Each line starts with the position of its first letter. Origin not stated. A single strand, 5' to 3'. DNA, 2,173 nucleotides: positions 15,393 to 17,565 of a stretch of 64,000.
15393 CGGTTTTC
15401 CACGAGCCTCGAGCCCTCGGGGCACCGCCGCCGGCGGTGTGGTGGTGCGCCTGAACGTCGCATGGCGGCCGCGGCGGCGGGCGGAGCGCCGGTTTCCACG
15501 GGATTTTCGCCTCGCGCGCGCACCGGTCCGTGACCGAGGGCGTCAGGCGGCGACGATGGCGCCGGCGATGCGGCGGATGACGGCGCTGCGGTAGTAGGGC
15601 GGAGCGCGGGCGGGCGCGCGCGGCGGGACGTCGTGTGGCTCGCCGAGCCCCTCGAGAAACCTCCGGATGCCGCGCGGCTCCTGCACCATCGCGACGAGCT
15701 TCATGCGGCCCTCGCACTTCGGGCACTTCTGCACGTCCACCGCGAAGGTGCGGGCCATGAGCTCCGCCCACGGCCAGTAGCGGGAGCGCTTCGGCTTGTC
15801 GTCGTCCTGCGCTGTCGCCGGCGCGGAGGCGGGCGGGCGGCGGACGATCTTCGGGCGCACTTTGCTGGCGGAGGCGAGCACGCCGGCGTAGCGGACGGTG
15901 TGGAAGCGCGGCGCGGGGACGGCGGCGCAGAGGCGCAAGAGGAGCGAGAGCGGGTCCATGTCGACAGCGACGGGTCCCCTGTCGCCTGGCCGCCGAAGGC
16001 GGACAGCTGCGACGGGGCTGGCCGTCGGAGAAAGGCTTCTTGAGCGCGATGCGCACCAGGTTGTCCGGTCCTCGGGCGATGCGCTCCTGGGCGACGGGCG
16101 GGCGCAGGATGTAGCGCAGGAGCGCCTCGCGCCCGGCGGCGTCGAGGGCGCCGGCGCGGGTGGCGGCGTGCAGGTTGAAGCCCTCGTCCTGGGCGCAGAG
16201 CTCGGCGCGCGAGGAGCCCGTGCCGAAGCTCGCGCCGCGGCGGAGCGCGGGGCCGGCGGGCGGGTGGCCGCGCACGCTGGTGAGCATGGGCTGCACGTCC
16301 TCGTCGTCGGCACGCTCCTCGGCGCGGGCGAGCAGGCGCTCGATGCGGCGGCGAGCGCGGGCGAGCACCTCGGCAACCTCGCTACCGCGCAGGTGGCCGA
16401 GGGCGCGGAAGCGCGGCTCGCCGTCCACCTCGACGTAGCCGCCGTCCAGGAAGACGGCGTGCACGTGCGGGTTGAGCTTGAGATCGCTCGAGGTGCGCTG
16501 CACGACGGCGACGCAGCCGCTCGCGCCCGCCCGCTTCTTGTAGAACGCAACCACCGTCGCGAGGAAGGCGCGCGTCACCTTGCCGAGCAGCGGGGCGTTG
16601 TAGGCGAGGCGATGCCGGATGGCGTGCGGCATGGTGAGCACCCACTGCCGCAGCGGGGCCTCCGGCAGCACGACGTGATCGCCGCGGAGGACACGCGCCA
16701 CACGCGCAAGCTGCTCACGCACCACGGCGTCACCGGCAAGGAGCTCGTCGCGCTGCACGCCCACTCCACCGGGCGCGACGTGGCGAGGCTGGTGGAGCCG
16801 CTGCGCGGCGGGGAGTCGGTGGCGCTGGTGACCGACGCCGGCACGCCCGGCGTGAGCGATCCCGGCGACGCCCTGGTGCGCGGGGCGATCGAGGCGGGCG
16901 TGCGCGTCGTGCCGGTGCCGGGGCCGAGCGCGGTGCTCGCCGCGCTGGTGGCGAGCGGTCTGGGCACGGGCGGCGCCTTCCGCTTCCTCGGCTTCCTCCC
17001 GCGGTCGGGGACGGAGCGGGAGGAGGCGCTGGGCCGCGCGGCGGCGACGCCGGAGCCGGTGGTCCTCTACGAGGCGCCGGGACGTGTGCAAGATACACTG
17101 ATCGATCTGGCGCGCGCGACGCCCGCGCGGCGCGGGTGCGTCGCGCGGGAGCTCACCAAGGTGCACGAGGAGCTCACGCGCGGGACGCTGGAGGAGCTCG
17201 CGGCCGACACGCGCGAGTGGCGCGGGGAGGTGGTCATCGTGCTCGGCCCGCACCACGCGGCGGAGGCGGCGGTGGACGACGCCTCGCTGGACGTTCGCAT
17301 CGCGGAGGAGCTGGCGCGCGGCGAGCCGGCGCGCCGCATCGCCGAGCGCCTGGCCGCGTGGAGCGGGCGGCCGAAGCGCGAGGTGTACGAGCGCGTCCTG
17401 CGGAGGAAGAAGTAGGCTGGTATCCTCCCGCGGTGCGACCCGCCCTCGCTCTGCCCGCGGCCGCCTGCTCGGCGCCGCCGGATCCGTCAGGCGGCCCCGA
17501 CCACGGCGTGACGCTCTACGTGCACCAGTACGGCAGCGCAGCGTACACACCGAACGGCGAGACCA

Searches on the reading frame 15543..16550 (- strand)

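Call 33: search_protein_families(library=pfam, proteins=[window:15543-16550:-], max_evalue=0.01)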
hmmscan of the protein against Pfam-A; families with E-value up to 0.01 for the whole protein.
window:15543-16550:- (335 aa): 1 family
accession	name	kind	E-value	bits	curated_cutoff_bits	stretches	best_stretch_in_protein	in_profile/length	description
PF04986.18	Y2_Tnp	-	0.002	18.6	20.9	1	190-229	141-180/183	Putative transposase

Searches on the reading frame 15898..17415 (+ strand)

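Call 33: search_protein_families(library=pfam, proteins=[window:15898-17415:+], max_evalue=0.01)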
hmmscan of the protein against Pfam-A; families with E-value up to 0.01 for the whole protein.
window:15898-17415:+ (505 aa): 2 families
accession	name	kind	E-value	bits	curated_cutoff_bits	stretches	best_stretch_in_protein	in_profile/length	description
PF00590.25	TP_methylase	-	3e-21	76.8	27.8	1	255-435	23-212/212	Tetrapyrrole (Corrin/Porphyrin) Methylases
PF23016.2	RsmI_C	-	0.003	17.8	27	0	467-504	9-46/46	RsmI C-terminal HTH domain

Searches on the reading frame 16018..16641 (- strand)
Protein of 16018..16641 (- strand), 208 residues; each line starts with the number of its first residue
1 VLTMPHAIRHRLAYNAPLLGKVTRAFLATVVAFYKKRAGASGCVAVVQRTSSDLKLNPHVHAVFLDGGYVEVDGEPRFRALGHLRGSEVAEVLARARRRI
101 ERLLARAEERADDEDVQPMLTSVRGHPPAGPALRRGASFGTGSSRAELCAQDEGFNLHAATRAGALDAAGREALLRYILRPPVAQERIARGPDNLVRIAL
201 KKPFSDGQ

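Call 66: search_protein_families(library=pfam, proteins=[window:16018-16641:-], max_evalue=0.1)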
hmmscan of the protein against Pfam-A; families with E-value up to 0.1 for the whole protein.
seq(208 aa): 1 family
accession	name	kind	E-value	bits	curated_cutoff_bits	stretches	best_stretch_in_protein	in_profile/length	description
PF04986.18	Y2_Tnp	-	4.7e-12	46.7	20.9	1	42-202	1-138/183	Putative transposase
